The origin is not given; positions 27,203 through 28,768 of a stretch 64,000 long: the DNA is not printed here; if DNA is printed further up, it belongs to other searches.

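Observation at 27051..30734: Tight operon of two diverged PD-(D/E)XK nuclease-family paralogs, a triplicated mini-protein and a downstream WYL (BrxR/CapW-like) regulator: candidate undescribed defence module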

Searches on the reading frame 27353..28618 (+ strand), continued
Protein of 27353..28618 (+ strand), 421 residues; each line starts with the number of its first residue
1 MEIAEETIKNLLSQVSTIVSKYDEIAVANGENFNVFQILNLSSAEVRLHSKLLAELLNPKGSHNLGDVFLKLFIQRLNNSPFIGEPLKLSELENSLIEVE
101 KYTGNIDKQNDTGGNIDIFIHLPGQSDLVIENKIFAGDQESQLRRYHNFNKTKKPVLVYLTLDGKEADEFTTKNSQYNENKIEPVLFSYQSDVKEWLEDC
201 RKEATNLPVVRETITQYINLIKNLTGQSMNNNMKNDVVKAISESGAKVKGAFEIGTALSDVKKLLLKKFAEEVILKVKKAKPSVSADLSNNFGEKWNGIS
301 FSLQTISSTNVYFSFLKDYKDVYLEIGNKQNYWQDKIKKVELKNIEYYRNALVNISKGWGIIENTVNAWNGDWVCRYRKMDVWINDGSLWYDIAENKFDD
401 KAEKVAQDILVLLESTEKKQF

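Call 22: search_protein_families(library=padloc, proteins=[L005:9250-10350:+, L016:9311-10858:+, L031:7510-7992:+, L041:2372-3580:+, L048:5137-6444:-, L062:9173-12031:+, L005:7747-7998:+, L042:5356-5589:+, L074:4362-4799:+, L074:4895-5413:+], max_evalue=0.001)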
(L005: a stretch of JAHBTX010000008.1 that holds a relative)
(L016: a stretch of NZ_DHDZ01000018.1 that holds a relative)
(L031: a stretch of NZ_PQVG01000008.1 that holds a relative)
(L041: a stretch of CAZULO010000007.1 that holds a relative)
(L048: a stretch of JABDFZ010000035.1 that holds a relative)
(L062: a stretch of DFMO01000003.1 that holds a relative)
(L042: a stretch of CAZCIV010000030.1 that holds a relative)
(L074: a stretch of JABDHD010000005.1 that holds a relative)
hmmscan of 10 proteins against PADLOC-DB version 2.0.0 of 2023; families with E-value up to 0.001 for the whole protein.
L005:9250-10350:+ (366 aa): 0 families

L016:9311-10858:+ (515 aa): 30 families (the best 25 are shown)
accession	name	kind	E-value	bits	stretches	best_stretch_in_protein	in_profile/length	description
PDLC03022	MTase_I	-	5e-118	393.6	1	7-486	3-486/857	Type I methyltransferase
PDLC03027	MTase_I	-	9.8e-89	296.9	2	123-494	86-458/810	Type I methyltransferase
PDLC03031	MTase_I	-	6.6e-72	240.9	1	9-485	7-495/834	Type I methyltransferase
PDLC03032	MTase_I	-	9.4e-69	230.5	2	108-485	71-450/1001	Type I methyltransferase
PDLC03020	MTase_I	-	6.3e-60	201.4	1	8-396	4-397/410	Type I methyltransferase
PDLC04134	mad2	-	5.6e-58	195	1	6-444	137-485/492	mads_2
PDLC03021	MTase_I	-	1.8e-52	176.8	1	148-511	121-490/491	Type I methyltransferase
PDLC03033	MTase_I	-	2.1e-52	176.8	1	17-514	20-532/541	Type I methyltransferase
PDLC03039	MTase_I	-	5e-50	168.4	1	8-511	5-488/708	Type I methyltransferase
PDLC03029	MTase_I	-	8.7e-47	157.9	1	5-451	4-456/661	Type I methyltransferase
PDLC03038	MTase_I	-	1.3e-45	153.7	1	7-485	6-462/896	Type I methyltransferase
PDLC03019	MTase_I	-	1.2e-44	150.9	1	10-445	8-421/932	Type I methyltransferase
PDLC03026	MTase_I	-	4.7e-43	146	1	147-514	98-464/487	Type I methyltransferase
PDLC03240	MTase_II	-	2e-42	143.6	1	9-504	7-501/511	Type II methyltransferase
PDLC03028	MTase_I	-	3.1e-42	142.7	1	10-510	729-1226/1236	Type I methyltransferase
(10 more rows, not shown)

L031:7510-7992:+ (160 aa): 3 families
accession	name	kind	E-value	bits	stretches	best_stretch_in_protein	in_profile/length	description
PDLC01247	DEDDh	-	2.9e-23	81.1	1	6-151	2-138/139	"CAS-I,CAS-II,CAS-III,CAS-IV,CAS-V,CAS-VI; associated"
PDLC05027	PDC-S48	-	5.4e-21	73.1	1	2-155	4-167/411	-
PDLC05028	PDC-S48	-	1.1e-16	58.6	1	3-151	19-176/512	-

L041:2372-3580:+ (402 aa): 120 families (the best 25 are shown)
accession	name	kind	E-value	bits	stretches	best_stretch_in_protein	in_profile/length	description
PDLC03178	Specificity_I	-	2.5e-79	265.5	1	6-402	9-411/411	Type I specificity subunit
PDLC03087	Specificity_I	-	1.5e-75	252.7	1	6-402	2-411/418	Type I specificity subunit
PDLC03101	Specificity_I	-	4.2e-72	242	2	198-401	200-400/411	Type I specificity subunit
PDLC03165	Specificity_I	-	2.1e-67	226.4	1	5-402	9-411/411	Type I specificity subunit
PDLC03185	Specificity_I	-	6.6e-65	217.9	1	3-402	4-408/408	Type I specificity subunit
PDLC03124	Specificity_I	-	2.1e-56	190.6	2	197-401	10-210/413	Type I specificity subunit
PDLC03118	Specificity_I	-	1.2e-54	184.1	2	12-200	209-409/416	Type I specificity subunit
PDLC03098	Specificity_I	-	3.3e-53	179.6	2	15-200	248-439/443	Type I specificity subunit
PDLC03078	Specificity_I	-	4.1e-53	179.4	1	5-402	6-419/419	Type I specificity subunit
PDLC03089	Specificity_I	-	1.9e-50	170.3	2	15-183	3-184/446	Type I specificity subunit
PDLC03158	Specificity_I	-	2.3e-49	166.5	1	91-402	117-427/433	Type I specificity subunit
PDLC03110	Specificity_I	-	2.6e-49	166.2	1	127-394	345-608/624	Type I specificity subunit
PDLC03107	Specificity_I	-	4.7e-49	165.5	1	16-401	2-388/392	Type I specificity subunit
PDLC04137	mad5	-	7.3e-49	165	1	16-398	2-391/392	mads_5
PDLC03064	Specificity_I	-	6.9e-46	155.3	2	3-193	212-408/409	Type I specificity subunit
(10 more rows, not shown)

L048:5137-6444:- (435 aa): 0 families

L062:9173-12031:+ (952 aa): 9 families
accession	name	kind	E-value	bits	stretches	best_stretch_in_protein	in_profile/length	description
PDLC03048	REase_I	-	0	1031.1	1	2-944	2-969/976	Type I restriction enzyme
PDLC03046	REase_I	-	1.4e-71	239.8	2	5-449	4-498/1025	Type I restriction enzyme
PDLC03045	REase_I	-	2.1e-64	216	1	79-671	90-689/995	Type I restriction enzyme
PDLC03040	REase_I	-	4.3e-50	168.5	1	8-691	40-705/1029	Type I restriction enzyme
PDLC03044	REase_I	-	9.2e-50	167.6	1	91-686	108-707/1034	Type I restriction enzyme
PDLC03043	REase_I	-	3.5e-48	162.3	1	4-259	31-293/313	Type I restriction enzyme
PDLC03041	REase_I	-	6.1e-31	105.3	1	221-676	295-741/1099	Type I restriction enzyme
PDLC02707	PbeA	-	6.8e-15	52.7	1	235-438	249-448/672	PbeA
PDLC03049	REase_I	-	2e-10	37.4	1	240-440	169-356/807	Type I restriction enzyme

L005:7747-7998:+ (83 aa): 0 families

L042:5356-5589:+ (77 aa): 0 families

L074:4362-4799:+ (145 aa): 0 families

L074:4895-5413:+ (172 aa): 0 families

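Call 23: find_encoding_contigs(protein=P0002, flank=8000, max_places=3)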
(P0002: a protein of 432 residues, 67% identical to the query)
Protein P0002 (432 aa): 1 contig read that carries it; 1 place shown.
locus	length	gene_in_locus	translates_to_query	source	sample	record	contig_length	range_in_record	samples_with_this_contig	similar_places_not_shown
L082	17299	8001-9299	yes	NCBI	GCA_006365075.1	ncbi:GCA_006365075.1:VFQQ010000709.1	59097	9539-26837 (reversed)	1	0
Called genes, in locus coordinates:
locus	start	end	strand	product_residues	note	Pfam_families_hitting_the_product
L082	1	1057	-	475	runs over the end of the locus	PF03583:LIP (weak), PF18962:Por_Secre_tail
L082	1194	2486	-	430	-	PF03952:Enolase_N, PF00113:Enolase_C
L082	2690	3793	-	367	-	PF00988:CPSase_sm_chain, PF00117:GATase, PF07722:Peptidase_C26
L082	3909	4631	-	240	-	-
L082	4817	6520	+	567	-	PF00474:SSF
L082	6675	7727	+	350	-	PF13191:AAA_16 (weak), PF00004:AAA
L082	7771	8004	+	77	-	PF02151:UVR (weak)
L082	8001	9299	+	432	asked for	PF14281:PDDEXK_4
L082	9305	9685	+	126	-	-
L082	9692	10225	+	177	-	PF13280:WYL, PF25583:WCX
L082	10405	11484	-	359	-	PF00501:AMP-binding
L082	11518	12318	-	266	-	PF00929:RNase_T, PF20600:ExoX-like_C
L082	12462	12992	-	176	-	-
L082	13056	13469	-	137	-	PF04020:Phage_holin_4_2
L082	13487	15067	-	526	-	PF00512:HisKA, PF02518:HATPase_c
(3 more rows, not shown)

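Call 24: find_encoding_contigs(protein=P0003, flank=8000, max_places=3)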
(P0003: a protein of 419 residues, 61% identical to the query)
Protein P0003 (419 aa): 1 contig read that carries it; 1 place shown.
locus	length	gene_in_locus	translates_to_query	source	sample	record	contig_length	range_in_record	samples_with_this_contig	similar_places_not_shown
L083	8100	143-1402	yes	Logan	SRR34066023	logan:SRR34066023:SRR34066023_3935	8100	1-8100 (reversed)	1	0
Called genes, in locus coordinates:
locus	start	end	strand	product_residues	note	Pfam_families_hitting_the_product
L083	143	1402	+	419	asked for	PF14281:PDDEXK_4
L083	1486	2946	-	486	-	PF02321:OEP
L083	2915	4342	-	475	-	-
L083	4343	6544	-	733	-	PF00664:ABC_membrane, PF00005:ABC_tran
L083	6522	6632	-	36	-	-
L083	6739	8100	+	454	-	?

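Call 25: find_encoding_contigs(protein=P0004, flank=8000, max_places=3)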
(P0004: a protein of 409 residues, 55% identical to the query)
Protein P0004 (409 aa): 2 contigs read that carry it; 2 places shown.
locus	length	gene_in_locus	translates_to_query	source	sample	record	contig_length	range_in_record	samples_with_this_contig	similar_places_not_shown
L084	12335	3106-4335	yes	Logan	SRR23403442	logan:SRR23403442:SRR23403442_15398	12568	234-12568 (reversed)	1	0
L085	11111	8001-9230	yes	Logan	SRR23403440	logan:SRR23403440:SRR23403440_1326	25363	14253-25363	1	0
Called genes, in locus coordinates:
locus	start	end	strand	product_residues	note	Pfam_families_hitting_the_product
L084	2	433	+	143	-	?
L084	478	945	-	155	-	-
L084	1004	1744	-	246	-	-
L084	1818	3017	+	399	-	PF00004:AAA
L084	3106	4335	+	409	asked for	PF14281:PDDEXK_4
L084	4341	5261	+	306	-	PF13280:WYL, PF25583:WCX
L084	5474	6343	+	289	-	-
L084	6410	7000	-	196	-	-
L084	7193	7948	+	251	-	PF13483:Lactamase_B_3 (faint)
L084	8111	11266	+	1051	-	PF05170:AsmA (faint), PF05359:DUF748 (weak)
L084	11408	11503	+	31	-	-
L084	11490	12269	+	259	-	PF19578:DUF6090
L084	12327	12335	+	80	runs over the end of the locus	?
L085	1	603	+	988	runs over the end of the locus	PF04313:HSDR_N, PF04851:ResIII, PF00270:DEAD, PF18766:SWI2_SNF2, PF22679:T1R_D3-like, PF12008:EcoR124_C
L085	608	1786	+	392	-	PF01420:Methylase_S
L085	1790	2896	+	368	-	PF13166:AAA_13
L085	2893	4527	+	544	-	PF12161:HsdM_N, PF02384:N6_Mtase, PF05175:MTS (weak), PF07669:Eco57I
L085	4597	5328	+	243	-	-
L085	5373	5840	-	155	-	-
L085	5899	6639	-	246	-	-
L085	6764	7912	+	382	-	PF00004:AAA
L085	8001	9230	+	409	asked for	PF14281:PDDEXK_4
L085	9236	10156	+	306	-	PF13280:WYL, PF25583:WCX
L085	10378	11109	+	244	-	?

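Call 40: predict_structure(alignment_id=A2)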
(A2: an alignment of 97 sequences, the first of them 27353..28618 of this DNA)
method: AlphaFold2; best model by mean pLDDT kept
length: 421 residues; sequences in the alignment: 97
mean_pLDDT: 95.0   pTM: 0.82
mean pLDDT of the five models: 95.0, 95.0, 94.6, 94.1, 93.4
residues with pLDDT >= 90: 378; 70-90: 39; 50-70: 4; < 50: 0
segments of 3 or more residues with pLDDT < 50: none
pLDDT, mean of each block of 10 residues (from residue 1): 90 95 88 83 80 98 98 98 96 98 97 97 97 93 96 95 96 96 97 98 97 95 86 94 97 96 98 98 98 98 96 98 97 95 97 95 94 97 94 98 98 96 67
secondary structure, 60 per line:
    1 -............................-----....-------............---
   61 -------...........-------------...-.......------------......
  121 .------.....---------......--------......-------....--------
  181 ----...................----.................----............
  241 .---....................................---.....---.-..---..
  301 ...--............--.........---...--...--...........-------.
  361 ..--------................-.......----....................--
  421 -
elements in order: H2-29 H35-38 H46-57 H68-78 E96-102 E115-121 E128-132 H142-147 E156-161 H169-172 E185-188 H189-203 H208-224 H229-241 H245-280 E284-288 E299-303 E306-317 E320-328 E332-334 E337-339 H342-352 E360-362 E371-377 H378-386 H388-394 H399-418

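Call 57: list_cluster_members(proteins=[window:27353-28618:+, window:29817-30734:+, window:33528-34799:-, window:23290-24654:-, window:27051-27350:+, window:24734-25432:-])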
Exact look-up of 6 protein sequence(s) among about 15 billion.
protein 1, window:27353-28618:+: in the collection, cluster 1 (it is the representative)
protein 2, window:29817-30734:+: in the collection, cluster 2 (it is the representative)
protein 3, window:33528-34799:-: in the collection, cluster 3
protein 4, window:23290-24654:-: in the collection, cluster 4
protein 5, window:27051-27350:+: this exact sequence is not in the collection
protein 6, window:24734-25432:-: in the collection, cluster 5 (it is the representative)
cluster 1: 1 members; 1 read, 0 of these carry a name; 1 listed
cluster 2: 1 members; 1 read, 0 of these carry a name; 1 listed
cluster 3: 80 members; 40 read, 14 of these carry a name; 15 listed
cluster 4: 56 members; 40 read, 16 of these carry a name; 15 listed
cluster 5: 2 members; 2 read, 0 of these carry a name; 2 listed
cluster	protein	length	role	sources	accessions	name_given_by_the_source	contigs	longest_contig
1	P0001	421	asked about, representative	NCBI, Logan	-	-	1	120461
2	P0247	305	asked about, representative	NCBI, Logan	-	-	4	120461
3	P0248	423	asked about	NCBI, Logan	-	-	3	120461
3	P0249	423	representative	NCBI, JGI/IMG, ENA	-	glycine hydroxymethyltransferase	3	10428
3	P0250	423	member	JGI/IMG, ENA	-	glycine hydroxymethyltransferase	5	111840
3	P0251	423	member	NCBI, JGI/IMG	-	glycine hydroxymethyltransferase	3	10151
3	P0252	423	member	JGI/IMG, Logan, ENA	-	glycine hydroxymethyltransferase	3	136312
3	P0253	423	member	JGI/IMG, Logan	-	glycine hydroxymethyltransferase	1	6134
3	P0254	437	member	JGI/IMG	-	glycine hydroxymethyltransferase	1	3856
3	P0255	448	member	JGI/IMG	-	glycine hydroxymethyltransferase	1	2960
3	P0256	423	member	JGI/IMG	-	glycine hydroxymethyltransferase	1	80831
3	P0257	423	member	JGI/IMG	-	glycine hydroxymethyltransferase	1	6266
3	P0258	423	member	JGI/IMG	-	glycine hydroxymethyltransferase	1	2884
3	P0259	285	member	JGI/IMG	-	glycine hydroxymethyltransferase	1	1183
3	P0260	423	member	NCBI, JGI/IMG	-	glycine hydroxymethyltransferase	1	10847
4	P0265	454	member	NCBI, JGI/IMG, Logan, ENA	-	hypothetical protein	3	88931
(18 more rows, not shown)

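Call 59: find_encoding_contigs(protein=P0265, flank=10000, max_places=4)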
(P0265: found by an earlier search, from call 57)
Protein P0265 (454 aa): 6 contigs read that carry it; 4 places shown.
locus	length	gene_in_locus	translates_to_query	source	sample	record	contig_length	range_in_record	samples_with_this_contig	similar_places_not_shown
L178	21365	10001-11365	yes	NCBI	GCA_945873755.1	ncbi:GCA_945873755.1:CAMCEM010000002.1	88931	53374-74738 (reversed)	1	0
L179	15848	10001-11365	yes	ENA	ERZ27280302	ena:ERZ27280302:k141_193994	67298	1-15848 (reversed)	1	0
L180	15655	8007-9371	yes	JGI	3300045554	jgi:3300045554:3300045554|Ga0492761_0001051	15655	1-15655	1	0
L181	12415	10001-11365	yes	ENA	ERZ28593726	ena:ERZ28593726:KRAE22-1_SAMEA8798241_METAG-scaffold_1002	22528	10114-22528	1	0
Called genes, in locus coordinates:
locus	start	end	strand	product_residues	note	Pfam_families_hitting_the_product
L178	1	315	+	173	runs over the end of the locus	PF02498:Bro-N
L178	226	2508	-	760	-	PF01839:FG-GAP (faint), PF13517:FG-GAP_3 (weak), PF16743:PliI (faint), PF14783:BBS2_Mid (faint), PF13517:FG-GAP_3, PF18962:Por_Secre_tail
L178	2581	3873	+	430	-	PF08245:Mur_ligase_M, PF02875:Mur_ligase_C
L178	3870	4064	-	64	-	-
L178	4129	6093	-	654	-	PF02705:K_trans, PF22776:K_trans_C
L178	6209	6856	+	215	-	PF01810:LysE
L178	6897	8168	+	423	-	PF00464:SHMT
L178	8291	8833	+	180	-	-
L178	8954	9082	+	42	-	-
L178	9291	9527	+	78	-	-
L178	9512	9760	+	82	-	-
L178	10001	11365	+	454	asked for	PF04389:Peptidase_M28, PF01546:Peptidase_M20 (faint)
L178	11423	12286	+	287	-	PF00582:Usp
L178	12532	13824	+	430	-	PF00999:Na_H_Exchanger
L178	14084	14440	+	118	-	-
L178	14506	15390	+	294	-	PF03575:Peptidase_S51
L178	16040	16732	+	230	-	-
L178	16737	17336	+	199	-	-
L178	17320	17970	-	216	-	PF13302:Acetyltransf_3, PF13420:Acetyltransf_4, PF00583:Acetyltransf_1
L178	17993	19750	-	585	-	PF01841:Transglut_core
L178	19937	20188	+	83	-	-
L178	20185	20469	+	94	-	-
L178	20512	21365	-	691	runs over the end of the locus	PF03571:Peptidase_M49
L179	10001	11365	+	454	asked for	PF04389:Peptidase_M28, PF01546:Peptidase_M20 (faint)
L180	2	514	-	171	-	?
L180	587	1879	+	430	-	PF08245:Mur_ligase_M, PF02875:Mur_ligase_C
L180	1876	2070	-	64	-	-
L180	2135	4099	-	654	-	PF02705:K_trans, PF22776:K_trans_C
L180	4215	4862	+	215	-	PF01810:LysE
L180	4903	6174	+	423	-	PF00464:SHMT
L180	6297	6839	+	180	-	-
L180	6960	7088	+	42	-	-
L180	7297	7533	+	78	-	-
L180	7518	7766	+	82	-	-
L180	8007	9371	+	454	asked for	PF04389:Peptidase_M28, PF01546:Peptidase_M20 (faint)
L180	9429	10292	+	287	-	PF00582:Usp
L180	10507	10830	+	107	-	-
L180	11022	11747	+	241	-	PF00665:rve, PF13683:rve_3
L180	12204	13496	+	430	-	PF00999:Na_H_Exchanger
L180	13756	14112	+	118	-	-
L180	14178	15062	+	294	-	PF03575:Peptidase_S51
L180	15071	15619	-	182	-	PF13302:Acetyltransf_3, PF13420:Acetyltransf_4, PF00583:Acetyltransf_1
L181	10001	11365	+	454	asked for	PF04389:Peptidase_M28, PF01546:Peptidase_M20 (faint)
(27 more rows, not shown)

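Call 79: search_dna_similar(query=window:27353-28618:+, collection=phages, mode=protein, max_evalue=0.001, max_rows=15)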
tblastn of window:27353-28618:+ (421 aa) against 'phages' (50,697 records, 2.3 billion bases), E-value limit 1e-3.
Records with a match: 2; places in all: 2; records where one place covers at least 80% of the query: 0.
Best place of each record, by identity: <60% 2.
By first word of the organism name: Bacteriophage 2.
By host as written in the record: - 2.
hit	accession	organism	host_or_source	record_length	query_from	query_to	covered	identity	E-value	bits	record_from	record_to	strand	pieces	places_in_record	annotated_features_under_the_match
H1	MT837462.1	Bacteriophage sp.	human fecal samples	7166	8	242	56%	32.0%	6e-21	101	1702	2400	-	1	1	record has no annotation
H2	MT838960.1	Bacteriophage sp.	human fecal samples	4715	3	222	52%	24.0%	2e-9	66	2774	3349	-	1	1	record has no annotation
